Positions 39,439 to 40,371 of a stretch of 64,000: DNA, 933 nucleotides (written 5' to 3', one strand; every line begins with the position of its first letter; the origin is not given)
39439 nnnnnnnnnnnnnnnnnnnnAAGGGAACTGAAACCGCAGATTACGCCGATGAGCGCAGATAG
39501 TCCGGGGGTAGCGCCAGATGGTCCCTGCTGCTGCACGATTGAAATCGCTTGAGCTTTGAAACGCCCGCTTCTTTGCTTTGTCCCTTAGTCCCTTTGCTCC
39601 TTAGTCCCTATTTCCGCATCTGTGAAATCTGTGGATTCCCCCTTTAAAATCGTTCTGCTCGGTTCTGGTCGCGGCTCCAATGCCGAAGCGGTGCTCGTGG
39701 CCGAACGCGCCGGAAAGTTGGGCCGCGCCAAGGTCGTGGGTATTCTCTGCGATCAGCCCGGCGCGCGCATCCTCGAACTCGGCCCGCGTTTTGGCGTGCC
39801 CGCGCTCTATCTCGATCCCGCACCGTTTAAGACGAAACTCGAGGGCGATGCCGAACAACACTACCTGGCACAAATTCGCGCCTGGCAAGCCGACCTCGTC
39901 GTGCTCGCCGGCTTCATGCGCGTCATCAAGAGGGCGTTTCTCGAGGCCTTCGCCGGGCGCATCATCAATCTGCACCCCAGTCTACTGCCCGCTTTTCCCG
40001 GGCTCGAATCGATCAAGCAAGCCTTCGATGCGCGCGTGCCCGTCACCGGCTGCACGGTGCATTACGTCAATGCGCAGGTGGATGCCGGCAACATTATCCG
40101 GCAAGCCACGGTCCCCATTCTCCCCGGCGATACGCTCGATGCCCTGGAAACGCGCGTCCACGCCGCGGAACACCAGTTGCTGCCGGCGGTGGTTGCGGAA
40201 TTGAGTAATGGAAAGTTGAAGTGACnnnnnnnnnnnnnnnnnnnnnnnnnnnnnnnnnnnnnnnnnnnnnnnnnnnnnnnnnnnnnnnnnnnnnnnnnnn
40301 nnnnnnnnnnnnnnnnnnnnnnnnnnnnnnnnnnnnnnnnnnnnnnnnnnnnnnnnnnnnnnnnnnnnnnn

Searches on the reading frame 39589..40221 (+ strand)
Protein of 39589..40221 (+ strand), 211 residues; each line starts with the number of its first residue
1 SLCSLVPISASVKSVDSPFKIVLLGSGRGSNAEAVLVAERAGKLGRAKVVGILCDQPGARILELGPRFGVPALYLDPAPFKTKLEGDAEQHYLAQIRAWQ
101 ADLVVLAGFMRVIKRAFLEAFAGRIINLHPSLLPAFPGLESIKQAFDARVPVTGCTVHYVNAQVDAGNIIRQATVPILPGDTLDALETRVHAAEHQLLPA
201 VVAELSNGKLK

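Call 77: search_protein_families(library=pfam, proteins=[window:39589-40221:+], max_evalue=0.001)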
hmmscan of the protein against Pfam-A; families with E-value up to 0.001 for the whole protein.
window:39589-40221:+ (211 aa): 1 family
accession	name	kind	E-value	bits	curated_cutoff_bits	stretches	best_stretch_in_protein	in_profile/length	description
PF00551.24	Formyl_trans_N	-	2.8e-49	167.8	26.1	1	20-202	2-181/181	Formyl transferase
